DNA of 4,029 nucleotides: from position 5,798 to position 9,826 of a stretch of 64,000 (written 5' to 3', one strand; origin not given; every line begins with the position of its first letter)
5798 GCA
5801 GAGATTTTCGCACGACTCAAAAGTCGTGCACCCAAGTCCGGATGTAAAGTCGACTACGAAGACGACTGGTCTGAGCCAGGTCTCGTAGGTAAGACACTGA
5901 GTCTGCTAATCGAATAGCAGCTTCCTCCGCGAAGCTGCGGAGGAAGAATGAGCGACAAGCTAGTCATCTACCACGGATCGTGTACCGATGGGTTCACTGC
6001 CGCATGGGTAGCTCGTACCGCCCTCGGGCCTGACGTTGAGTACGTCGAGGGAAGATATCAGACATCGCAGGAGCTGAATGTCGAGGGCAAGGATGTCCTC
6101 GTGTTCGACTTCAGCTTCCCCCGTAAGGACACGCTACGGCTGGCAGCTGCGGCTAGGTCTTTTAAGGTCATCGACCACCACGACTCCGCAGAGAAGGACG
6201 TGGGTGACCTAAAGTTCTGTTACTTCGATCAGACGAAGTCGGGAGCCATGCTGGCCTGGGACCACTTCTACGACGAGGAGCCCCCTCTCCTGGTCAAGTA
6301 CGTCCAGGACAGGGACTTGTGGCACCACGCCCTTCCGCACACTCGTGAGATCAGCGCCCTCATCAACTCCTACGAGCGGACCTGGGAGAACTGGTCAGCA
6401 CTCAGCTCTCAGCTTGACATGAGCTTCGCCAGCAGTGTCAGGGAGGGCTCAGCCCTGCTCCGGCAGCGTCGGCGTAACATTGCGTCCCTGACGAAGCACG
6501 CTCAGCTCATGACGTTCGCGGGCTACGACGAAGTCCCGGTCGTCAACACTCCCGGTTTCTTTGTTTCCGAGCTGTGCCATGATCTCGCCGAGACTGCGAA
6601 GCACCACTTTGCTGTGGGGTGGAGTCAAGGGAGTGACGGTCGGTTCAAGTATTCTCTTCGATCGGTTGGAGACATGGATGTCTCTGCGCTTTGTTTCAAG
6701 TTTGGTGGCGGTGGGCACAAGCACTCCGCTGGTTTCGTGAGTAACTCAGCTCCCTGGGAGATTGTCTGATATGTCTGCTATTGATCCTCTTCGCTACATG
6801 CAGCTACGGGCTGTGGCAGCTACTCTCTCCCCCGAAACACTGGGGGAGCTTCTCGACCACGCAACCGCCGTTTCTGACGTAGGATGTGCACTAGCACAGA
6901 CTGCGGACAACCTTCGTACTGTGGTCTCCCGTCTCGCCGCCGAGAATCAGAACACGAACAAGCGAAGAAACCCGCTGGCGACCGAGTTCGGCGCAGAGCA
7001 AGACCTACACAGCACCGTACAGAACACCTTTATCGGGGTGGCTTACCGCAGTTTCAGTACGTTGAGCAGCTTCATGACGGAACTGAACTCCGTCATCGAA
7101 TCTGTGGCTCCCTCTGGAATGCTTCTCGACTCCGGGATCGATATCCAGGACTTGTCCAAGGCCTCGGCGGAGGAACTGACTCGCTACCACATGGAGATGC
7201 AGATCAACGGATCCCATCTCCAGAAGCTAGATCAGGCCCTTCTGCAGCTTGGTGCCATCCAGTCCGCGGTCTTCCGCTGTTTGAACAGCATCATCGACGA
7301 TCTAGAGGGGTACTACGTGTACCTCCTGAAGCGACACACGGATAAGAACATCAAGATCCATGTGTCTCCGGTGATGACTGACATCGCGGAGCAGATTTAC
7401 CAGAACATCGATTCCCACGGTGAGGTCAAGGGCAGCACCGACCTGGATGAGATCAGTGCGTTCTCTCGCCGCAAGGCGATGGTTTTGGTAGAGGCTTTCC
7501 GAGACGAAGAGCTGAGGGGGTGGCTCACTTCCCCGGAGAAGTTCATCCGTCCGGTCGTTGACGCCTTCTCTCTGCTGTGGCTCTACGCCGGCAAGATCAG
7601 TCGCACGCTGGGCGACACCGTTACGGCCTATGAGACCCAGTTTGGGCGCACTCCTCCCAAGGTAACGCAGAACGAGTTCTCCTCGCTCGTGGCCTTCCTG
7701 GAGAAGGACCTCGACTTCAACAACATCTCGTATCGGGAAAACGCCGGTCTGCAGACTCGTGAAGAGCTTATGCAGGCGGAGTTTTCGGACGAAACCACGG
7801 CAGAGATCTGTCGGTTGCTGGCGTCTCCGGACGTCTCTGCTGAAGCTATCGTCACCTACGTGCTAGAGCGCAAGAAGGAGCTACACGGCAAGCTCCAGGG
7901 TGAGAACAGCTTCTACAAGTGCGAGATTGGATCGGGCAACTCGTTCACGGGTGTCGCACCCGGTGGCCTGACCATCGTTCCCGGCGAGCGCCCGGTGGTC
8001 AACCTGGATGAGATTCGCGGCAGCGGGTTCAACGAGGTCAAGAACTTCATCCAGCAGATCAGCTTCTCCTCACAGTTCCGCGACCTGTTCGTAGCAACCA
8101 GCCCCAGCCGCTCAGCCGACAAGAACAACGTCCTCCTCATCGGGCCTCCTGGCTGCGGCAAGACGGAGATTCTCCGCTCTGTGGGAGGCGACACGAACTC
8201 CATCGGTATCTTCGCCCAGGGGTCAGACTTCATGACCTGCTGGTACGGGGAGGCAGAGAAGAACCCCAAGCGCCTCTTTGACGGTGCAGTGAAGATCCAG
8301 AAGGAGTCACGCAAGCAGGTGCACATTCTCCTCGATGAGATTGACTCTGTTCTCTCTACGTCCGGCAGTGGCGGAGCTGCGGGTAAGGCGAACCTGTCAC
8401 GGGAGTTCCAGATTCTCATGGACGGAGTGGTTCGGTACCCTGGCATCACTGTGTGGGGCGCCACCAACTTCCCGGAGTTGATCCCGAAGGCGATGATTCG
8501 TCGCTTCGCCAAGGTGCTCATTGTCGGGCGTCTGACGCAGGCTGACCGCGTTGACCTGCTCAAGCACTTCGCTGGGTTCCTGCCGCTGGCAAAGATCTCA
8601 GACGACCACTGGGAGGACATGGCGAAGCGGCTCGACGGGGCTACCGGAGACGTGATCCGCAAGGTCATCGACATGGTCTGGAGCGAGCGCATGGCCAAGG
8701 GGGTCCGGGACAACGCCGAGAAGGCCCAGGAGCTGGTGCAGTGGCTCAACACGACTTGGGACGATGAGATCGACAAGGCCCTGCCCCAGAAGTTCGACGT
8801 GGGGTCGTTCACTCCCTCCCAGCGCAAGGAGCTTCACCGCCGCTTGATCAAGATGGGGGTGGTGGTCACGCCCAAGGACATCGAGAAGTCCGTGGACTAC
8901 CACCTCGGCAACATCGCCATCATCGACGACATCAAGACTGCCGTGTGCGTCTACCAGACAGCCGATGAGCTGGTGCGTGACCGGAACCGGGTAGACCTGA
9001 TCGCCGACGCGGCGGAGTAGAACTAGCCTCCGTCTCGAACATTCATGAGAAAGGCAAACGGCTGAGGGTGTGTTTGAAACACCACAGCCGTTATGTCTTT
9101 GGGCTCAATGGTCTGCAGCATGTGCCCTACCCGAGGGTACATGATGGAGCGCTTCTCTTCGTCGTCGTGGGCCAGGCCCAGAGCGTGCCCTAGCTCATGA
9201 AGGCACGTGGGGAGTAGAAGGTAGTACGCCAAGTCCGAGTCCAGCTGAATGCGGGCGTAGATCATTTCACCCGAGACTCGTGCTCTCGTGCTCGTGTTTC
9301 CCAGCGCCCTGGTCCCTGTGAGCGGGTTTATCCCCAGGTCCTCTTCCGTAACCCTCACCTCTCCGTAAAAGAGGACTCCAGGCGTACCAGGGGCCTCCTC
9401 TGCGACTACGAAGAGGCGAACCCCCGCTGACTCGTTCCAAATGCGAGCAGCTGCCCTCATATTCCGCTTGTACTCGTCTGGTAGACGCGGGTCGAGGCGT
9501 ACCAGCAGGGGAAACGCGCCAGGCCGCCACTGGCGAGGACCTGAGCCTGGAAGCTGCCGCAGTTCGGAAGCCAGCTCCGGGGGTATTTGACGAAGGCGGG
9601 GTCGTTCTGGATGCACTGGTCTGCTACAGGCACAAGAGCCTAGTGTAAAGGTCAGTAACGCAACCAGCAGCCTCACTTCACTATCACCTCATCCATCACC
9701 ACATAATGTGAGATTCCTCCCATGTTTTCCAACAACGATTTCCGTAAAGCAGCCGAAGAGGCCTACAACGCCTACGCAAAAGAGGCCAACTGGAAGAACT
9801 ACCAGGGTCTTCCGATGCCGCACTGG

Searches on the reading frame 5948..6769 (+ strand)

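Call 42: search_protein_families(library=pfam, proteins=[window:5948-6769:+], max_evalue=0.01)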
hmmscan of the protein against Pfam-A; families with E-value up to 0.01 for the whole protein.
window:5948-6769:+ (273 aa): 2 families
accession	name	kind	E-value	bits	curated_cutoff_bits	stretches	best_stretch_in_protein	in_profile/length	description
PF02272.25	DHHA1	-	0.00013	22.8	25.9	1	208-265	20-83/102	DHHA1 domain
PF01368.27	DHH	-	0.005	17.6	28.1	1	13-106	12-101/125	DHH family, N-terminal domain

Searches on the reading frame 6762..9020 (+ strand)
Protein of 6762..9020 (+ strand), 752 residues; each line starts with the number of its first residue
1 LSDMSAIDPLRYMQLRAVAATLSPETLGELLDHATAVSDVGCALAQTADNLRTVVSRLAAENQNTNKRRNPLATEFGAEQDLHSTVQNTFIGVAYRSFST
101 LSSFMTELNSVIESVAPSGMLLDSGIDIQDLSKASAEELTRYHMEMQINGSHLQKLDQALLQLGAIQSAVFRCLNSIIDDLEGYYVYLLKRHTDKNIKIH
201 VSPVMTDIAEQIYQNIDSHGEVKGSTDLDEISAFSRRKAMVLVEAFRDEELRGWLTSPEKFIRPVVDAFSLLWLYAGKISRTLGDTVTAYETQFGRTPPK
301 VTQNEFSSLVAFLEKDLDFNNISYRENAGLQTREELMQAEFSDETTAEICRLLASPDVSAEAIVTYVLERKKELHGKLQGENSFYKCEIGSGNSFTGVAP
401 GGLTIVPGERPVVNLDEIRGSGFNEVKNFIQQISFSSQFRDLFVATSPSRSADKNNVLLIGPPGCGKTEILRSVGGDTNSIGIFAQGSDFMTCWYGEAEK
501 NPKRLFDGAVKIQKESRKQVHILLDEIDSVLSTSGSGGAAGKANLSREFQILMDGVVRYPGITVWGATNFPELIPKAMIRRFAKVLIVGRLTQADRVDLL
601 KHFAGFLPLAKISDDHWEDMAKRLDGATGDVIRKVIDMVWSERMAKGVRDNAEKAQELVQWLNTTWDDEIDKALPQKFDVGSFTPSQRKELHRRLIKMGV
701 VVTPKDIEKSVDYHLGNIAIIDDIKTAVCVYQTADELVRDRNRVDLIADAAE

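Call 14: search_protein_families(library=pfam, proteins=[window:6762-9020:+], max_evalue=0.001)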
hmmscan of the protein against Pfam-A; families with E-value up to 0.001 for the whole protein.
window:6762-9020:+ (752 aa): 1 family
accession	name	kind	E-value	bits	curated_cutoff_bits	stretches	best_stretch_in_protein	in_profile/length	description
PF00004.35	AAA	-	4e-19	69.8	21.2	1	457-589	1-130/131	ATPase family associated with various cellular activities (AAA)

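Call 15: search_protein_families(library=phrogs, proteins=[window:6762-9020:+], max_evalue=0.001)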
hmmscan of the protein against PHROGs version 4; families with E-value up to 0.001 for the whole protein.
window:6762-9020:+ (752 aa): 6 families
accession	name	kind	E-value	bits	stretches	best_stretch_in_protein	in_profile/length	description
phrog_3757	-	unknown function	4.7e-23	83.2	1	427-672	102-330/367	-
phrog_30773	-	unknown function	2.7e-14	53.4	1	456-627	198-368/666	-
phrog_10401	-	other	4e-10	40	1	452-625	458-622/667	ATPase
phrog_9172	-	unknown function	1.3e-08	35.2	1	453-584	106-238/509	-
phrog_168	-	DNA, RNA and nucleotide metabolism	3e-05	24.9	1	455-684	43-253/314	clamp loader of DNA polymerase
phrog_4339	-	unknown function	0.00038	20.7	0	449-474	46-71/552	-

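Call 48: search_dna_similar(query=window:6762-9020:+, collection=phages, mode=protein, max_rows=15, max_evalue=0.001)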
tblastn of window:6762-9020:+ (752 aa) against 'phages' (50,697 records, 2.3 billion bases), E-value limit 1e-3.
Records with a match: 32; places in all: 32; records where one place covers at least 80% of the query: 0.
Best place of each record, by identity: <60% 32.
By first word of the organism name: Pseudomonas 12; Paenibacillus 4; Listeria 3; Staphylococcus 2; Enterococcus 2; Bacteriophage 2; Salmonella 2; Acinetobacter 2; Microcystis 1; uncultured 1; and 1 more.
By host as written in the record: - 9; Pseudomonas aeruginosa PAO1 5; Pseudomonas aeruginosa 4; Listeria monocytogenes 3; Staphylococcus aureus 2; Paenibacillus larvae 2; Paenibacillus larvae 2006 2; Microcystis sp. SG03 1; and 4 more.
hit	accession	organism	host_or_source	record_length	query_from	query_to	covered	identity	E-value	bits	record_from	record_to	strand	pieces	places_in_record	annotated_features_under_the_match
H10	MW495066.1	Microcystis phage MaAM05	Microcystis sp. SG03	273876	456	629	23%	31.8%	7e-10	69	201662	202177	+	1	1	ftsH: ATP-dependent zinc metalloprotease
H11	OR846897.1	Listeria phage LM 4-11-1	Listeria monocytogenes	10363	455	629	23%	31.1%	3e-8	64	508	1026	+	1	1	record has no annotation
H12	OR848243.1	Listeria phage LM 4-14-1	Listeria monocytogenes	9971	455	629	23%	31.1%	3e-8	64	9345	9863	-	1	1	record has no annotation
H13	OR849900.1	Staphylococcus phage SA 1298 Kay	Staphylococcus aureus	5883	457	629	23%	31.5%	2e-9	67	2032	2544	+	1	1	record has no annotation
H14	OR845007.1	Staphylococcus phage SA 1306 Kay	Staphylococcus aureus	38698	457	629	23%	31.5%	2e-9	67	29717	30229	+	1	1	record has no annotation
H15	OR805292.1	Pseudomonas phage Cassandra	Pseudomonas aeruginosa PAO1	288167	384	586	27%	24.2%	6e-5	53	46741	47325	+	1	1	hypothetical protein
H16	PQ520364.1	Enterococcus phage IME_EF3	-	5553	456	610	21%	31.3%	8e-7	59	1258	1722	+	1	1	record has no annotation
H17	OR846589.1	Enterococcus phage Efs 1-1-1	Enterococcus faecalis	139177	456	610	21%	31.3%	1e-6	59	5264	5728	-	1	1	record has no annotation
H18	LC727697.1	Pseudomonas phage sp. 30-2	Pseudomonas aeruginosa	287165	384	586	27%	23.7%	1e-4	52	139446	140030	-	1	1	hflB: ATP-dependent zinc metalloprotease FtsH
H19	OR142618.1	Pseudomonas phage Callisto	Pseudomonas aeruginosa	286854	384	586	27%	23.7%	1e-4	52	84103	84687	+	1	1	ftsH: ATP-dependent zinc metalloprotease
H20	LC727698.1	Pseudomonas phage sp. 30-3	Pseudomonas aeruginosa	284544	384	586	27%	23.7%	1e-4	52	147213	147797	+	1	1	ftsH: ATP-dependent zinc metalloprotease FtsH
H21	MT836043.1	Bacteriophage sp.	human fecal samples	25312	425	589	22%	28.9%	4e-6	57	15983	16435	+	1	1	record has no annotation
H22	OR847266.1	Listeria phage LM 4-11-1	Listeria monocytogenes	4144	456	610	21%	30.6%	2e-6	57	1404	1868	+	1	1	record has no annotation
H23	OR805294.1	Pseudomonas phage Ettore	Pseudomonas aeruginosa PAO1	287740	384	586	27%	23.2%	3e-4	51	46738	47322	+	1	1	hypothetical protein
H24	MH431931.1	Paenibacillus phage Yyerffej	Paenibacillus larvae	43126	455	639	25%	25.3%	1e-4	52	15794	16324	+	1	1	AAA domain ATPase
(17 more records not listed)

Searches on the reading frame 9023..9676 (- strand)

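Call 41: search_protein_families(library=pfam, proteins=[window:9023-9676:-], max_evalue=0.01)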
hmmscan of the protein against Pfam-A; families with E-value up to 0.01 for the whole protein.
window:9023-9676:- (217 aa): 1 family
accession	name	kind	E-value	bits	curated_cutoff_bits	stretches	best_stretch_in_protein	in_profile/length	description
PF00413.30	Peptidase_M10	-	3.3e-06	27.5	24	1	154-195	108-151/159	Matrixin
